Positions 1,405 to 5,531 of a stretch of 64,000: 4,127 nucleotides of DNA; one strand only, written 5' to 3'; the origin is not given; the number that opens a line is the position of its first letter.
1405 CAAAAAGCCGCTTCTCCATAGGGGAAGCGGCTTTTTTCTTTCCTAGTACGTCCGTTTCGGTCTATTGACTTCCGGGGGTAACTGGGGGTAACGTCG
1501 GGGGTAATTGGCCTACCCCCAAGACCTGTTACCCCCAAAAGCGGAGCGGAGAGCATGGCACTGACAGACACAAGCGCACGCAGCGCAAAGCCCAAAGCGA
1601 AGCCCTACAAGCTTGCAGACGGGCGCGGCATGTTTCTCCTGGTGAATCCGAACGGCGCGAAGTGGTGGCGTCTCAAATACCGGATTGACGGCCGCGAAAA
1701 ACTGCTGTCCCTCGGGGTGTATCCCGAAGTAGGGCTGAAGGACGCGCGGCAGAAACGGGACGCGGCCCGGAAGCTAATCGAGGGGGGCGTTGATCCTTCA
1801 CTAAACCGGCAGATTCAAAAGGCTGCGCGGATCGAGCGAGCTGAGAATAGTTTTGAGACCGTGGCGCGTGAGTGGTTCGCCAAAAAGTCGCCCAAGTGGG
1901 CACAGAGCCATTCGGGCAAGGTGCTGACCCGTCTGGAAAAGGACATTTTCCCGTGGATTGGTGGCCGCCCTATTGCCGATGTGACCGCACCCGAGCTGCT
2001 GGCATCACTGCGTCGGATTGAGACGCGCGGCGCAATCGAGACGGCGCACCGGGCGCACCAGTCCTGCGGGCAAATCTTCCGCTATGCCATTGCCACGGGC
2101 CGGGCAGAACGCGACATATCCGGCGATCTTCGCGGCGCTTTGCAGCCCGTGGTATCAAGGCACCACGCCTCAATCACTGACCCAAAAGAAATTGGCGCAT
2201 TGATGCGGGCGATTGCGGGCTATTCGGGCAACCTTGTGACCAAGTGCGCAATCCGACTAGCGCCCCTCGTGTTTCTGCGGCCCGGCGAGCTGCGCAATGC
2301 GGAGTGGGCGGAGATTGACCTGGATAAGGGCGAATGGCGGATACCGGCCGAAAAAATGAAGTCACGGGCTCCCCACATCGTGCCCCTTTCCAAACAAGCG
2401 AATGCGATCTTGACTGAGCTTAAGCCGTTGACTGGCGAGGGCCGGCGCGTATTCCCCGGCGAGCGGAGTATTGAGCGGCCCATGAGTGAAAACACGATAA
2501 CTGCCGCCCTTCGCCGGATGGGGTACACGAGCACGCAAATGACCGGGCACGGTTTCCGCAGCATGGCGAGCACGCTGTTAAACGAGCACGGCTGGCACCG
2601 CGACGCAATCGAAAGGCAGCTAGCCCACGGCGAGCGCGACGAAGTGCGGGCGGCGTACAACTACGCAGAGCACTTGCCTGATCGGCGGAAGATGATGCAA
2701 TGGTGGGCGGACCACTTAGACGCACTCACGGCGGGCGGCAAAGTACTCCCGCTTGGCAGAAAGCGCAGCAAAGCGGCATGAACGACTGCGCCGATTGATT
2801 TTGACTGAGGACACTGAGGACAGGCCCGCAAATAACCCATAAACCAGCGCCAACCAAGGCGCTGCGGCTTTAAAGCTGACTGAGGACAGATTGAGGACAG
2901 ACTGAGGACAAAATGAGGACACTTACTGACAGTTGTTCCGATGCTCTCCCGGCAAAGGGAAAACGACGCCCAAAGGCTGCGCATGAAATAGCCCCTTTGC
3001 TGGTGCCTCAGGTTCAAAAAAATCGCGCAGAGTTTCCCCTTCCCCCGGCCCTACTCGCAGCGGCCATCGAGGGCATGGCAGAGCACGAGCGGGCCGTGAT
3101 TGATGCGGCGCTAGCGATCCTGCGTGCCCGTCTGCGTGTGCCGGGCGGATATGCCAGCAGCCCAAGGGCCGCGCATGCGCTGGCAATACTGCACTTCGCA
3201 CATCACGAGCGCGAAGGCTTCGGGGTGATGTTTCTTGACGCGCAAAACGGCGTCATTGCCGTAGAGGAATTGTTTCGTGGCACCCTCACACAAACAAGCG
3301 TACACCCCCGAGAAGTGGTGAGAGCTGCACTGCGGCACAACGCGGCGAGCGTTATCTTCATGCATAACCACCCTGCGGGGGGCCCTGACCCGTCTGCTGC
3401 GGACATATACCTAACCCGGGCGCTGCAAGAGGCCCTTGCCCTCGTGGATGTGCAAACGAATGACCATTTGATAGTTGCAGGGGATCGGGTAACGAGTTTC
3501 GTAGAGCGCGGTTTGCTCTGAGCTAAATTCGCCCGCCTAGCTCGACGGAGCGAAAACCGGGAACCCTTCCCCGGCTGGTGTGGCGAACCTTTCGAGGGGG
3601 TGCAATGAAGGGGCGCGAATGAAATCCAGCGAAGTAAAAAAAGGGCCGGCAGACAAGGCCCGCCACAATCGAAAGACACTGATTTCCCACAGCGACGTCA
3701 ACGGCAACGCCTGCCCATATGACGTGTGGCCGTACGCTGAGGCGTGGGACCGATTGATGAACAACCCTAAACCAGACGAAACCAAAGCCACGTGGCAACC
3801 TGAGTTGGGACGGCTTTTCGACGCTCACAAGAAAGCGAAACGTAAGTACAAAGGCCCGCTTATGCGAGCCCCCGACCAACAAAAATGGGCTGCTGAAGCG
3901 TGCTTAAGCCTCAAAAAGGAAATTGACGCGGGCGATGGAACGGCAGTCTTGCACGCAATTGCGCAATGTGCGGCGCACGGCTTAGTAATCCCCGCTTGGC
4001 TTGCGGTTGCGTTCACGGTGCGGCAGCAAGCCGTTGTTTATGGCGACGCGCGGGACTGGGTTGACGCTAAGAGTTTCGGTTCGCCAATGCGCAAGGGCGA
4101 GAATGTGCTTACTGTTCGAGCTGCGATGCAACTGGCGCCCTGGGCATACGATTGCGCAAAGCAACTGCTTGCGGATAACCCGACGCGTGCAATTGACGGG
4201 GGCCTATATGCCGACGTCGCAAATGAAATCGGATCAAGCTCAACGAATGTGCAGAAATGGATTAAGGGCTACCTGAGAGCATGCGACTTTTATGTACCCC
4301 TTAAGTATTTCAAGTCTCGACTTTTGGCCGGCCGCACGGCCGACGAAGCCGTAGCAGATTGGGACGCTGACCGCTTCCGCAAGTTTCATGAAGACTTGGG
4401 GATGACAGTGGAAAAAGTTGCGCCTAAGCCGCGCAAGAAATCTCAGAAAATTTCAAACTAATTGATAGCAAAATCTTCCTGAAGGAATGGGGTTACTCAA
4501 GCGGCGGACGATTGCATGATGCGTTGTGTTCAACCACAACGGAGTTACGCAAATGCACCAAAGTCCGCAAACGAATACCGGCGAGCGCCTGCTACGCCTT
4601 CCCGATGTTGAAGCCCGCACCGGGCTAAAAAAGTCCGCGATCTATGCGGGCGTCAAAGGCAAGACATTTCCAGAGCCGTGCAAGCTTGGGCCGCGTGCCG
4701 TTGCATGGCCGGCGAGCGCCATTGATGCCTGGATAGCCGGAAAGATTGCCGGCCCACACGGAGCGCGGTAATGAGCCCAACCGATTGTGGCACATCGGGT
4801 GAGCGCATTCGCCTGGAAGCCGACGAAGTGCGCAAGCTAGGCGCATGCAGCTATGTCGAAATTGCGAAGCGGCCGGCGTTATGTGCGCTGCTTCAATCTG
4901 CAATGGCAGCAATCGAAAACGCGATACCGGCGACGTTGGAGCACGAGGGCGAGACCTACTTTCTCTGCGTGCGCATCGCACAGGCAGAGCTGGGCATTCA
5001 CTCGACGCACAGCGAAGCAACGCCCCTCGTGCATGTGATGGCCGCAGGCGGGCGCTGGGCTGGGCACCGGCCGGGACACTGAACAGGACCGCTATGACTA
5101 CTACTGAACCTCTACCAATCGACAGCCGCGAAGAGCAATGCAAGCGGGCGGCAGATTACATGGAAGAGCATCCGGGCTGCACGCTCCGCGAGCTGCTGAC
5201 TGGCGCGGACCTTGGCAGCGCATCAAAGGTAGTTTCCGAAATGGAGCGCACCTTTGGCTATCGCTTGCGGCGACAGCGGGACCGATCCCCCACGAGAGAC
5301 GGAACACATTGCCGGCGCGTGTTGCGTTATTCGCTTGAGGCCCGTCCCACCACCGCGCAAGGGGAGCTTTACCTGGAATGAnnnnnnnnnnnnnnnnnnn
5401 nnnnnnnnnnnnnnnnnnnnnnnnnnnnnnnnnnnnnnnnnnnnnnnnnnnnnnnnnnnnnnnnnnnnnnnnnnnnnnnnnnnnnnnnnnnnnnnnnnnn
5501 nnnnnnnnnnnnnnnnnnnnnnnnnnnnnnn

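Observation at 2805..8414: Two inverted arrays of one 9-mer (14 copies of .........) bracket the island's cargo and replication genes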

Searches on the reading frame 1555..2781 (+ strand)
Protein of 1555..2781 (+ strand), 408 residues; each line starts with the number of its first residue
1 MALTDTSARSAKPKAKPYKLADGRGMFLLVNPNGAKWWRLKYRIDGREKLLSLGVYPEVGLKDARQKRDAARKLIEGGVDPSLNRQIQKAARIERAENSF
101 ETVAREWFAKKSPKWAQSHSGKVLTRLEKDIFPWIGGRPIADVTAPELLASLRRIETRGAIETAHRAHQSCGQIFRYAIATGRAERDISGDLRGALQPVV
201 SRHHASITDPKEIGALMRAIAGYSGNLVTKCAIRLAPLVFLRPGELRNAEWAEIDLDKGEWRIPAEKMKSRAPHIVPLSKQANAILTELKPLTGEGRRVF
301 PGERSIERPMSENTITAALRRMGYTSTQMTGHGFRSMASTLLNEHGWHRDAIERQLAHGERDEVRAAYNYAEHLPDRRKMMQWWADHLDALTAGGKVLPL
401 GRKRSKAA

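Call 7: search_protein_families(library=pfam, proteins=[window:1555-2781:+], max_evalue=0.01)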
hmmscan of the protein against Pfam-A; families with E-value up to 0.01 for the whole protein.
window:1555-2781:+ (408 aa): 3 families
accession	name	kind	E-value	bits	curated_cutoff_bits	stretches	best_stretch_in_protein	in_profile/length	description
PF22022.2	Phage_int_M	-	2.9e-39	133.6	27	1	100-195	1-96/96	Phage integrase central domain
PF13356.12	Arm-DNA-bind_3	-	1.6e-25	89.5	27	1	3-86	1-81/83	Arm DNA-binding domain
PF00589.27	Phage_integrase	-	3.1e-22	79.6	27.1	1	209-369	4-166/172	Phage integrase family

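Call 113: search_protein_families(library=ncbifam, proteins=[window:1555-2781:+], max_evalue=0.001)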
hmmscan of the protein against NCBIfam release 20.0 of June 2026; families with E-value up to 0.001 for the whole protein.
window:1555-2781:+ (408 aa): 2 families
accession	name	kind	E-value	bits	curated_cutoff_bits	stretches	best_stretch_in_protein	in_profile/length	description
NF007246.0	PRK09692.1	domain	2.4e-85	286.6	434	1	3-395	8-400/413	integrase domain-containing protein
NF040815.2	recomb_XerA_Arch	equivalog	1.1e-05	25.1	220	1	198-359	87-243/263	site-specific tyrosine recombinase/integron integrase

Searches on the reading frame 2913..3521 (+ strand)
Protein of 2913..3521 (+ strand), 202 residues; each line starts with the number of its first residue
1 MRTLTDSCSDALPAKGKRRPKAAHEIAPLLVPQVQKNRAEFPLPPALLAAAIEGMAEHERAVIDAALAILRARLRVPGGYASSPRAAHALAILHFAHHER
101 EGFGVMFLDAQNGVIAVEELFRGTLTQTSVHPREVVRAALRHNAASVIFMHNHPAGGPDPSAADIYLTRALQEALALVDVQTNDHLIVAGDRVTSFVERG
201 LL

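Call 7: search_protein_families(library=pfam, proteins=[window:2913-3521:+], max_evalue=0.01)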
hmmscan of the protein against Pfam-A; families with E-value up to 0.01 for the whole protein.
window:2913-3521:+ (202 aa): 2 families
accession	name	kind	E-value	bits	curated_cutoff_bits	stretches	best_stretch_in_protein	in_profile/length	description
PF04002.20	RadC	-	3.4e-40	137.2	22.1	1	82-201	2-121/121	RadC-like JAB domain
PF14464.11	Prok-JAB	-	2.6e-06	27.7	25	1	94-172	12-94/114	Prokaryotic homologs of the JAB domain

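Call 60: search_protein_families(library=phrogs, proteins=[window:2913-3521:+], max_evalue=0.001)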
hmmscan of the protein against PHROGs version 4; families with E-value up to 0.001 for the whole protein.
window:2913-3521:+ (202 aa): 1 family
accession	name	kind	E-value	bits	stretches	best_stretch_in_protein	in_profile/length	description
phrog_10276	-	DNA, RNA and nucleotide metabolism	5.7e-31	108.6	1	81-201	31-152/153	DNA repair protein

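Call 112: search_protein_families(library=padloc, proteins=[window:2913-3521:+], max_evalue=0.01)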
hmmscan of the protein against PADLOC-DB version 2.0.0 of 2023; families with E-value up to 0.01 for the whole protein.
window:2913-3521:+ (202 aa): 0 families

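Call 113: search_protein_families(library=ncbifam, proteins=[window:2913-3521:+], max_evalue=0.001)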
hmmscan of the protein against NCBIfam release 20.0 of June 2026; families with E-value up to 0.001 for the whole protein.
window:2913-3521:+ (202 aa): 2 families
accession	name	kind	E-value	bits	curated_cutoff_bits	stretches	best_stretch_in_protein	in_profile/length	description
NF000642.1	PRK00024.1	equivalog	4.9e-41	140.7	180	1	51-201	58-211/212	RadC family protein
TIGR00608.1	radc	subfamily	1.6e-35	122.9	133.85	1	82-202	98-218/218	RadC family protein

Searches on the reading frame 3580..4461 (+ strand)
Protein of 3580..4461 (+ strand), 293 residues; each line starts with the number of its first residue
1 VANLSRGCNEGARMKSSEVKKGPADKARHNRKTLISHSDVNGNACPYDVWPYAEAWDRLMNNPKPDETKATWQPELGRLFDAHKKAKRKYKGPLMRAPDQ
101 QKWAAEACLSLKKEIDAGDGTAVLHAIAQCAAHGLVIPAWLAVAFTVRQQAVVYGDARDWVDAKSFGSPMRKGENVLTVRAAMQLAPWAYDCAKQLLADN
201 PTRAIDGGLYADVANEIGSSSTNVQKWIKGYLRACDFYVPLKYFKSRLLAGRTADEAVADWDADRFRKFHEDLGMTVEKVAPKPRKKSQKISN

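Call 7: search_protein_families(library=pfam, proteins=[window:3580-4461:+], max_evalue=0.01)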
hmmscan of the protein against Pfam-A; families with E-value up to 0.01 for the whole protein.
window:3580-4461:+ (293 aa): 0 families

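Call 59: search_protein_families(library=pfam, proteins=[window:3580-4461:+], max_evalue=1)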
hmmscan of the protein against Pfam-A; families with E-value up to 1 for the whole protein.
window:3580-4461:+ (293 aa): 1 family
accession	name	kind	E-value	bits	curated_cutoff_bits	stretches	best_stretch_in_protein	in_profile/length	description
PF13518.12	HTH_28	-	0.11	13.1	25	1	203-235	8-40/52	Helix-turn-helix domain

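Call 60: search_protein_families(library=phrogs, proteins=[window:3580-4461:+], max_evalue=0.001)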
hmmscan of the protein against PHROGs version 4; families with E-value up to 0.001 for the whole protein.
window:3580-4461:+ (293 aa): 0 families

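Call 112: search_protein_families(library=padloc, proteins=[window:3580-4461:+], max_evalue=0.01)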
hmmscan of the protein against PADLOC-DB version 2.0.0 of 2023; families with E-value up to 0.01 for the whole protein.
window:3580-4461:+ (293 aa): 0 families

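Call 113: search_protein_families(library=ncbifam, proteins=[window:3580-4461:+], max_evalue=0.001)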
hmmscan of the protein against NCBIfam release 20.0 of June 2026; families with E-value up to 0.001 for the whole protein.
window:3580-4461:+ (293 aa): 0 families

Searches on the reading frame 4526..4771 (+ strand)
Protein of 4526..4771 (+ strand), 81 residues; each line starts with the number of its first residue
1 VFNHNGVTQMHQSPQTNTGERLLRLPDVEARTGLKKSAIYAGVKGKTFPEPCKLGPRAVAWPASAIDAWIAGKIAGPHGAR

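Call 7: search_protein_families(library=pfam, proteins=[window:4526-4771:+], max_evalue=0.01)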
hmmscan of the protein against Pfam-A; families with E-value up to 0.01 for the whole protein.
window:4526-4771:+ (81 aa): 1 family
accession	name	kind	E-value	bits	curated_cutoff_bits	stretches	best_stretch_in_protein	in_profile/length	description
PF05930.18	Phage_AlpA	-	7.6e-16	58.2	21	1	21-70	2-51/51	Prophage CP4-57 regulatory protein (AlpA)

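Call 60: search_protein_families(library=phrogs, proteins=[window:4526-4771:+], max_evalue=0.001)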
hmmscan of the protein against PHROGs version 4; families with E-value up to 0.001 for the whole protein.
window:4526-4771:+ (81 aa): 3 families
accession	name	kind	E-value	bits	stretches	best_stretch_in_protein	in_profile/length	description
phrog_66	-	integration and excision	3.5e-08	34.5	1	9-77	80-147/412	excisionase and transcriptional regulator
phrog_2790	-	integration and excision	1.6e-06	29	1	18-71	24-77/100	excisionase and transcriptional regulator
phrog_597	-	DNA, RNA and nucleotide metabolism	6.9e-06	27.2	1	11-71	101-162/200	DNA binding protein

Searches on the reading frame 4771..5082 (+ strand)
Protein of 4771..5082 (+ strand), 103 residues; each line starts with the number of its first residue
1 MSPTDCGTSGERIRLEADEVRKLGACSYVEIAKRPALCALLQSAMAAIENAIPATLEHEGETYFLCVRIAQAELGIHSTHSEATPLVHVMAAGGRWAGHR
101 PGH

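Call 7: search_protein_families(library=pfam, proteins=[window:4771-5082:+], max_evalue=0.01)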
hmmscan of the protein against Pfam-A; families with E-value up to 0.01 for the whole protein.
window:4771-5082:+ (103 aa): 0 families

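Call 59: search_protein_families(library=pfam, proteins=[window:4771-5082:+], max_evalue=1)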
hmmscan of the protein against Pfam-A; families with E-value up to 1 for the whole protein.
window:4771-5082:+ (103 aa): 1 family
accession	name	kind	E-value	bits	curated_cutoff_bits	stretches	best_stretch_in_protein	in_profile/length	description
PF11771.13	DUF3314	-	0.11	13.1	25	1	55-101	70-118/162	Protein of unknown function (DUF3314)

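Call 60: search_protein_families(library=phrogs, proteins=[window:4771-5082:+], max_evalue=0.001)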
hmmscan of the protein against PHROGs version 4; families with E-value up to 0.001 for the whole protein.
window:4771-5082:+ (103 aa): 0 families

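Call 112: search_protein_families(library=padloc, proteins=[window:4771-5082:+], max_evalue=0.01)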
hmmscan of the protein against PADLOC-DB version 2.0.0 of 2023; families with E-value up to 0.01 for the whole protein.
window:4771-5082:+ (103 aa): 0 families

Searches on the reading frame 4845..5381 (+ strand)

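Call 7: search_protein_families(library=pfam, proteins=[window:4845-5381:+], max_evalue=0.01)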
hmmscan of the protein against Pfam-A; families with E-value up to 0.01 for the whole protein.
window:4845-5381:+ (178 aa): 1 family
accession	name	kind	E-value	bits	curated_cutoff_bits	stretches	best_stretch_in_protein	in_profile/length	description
PF14090.12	HTH_39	-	0.00016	21.9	21.3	1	97-165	1-68/70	Winged helix-turn-helix domain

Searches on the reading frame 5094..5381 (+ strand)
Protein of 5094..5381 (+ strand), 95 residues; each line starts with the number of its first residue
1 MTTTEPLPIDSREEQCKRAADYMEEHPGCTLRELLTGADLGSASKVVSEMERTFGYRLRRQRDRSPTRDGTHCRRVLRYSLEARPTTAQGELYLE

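Call 59: search_protein_families(library=pfam, proteins=[window:5094-5381:+], max_evalue=1)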
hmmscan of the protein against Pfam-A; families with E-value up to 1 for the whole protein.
window:5094-5381:+ (95 aa): 2 families
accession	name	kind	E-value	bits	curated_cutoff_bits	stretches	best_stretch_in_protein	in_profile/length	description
PF14090.12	HTH_39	-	4e-05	23.8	21.3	1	14-82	1-68/70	Winged helix-turn-helix domain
PF03363.18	Herpes_LP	-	0.008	16.4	25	1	53-79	89-115/174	Herpesvirus leader protein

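Call 60: search_protein_families(library=phrogs, proteins=[window:5094-5381:+], max_evalue=0.001)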
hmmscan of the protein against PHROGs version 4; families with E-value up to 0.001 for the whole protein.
window:5094-5381:+ (95 aa): 0 families

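Call 112: search_protein_families(library=padloc, proteins=[window:5094-5381:+], max_evalue=0.01)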
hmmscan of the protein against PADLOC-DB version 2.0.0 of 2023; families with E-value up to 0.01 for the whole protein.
window:5094-5381:+ (95 aa): 0 families

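Call 113: search_protein_families(library=ncbifam, proteins=[window:5094-5381:+], max_evalue=0.001)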
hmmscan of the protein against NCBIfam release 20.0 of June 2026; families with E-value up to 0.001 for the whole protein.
window:5094-5381:+ (95 aa): 0 families
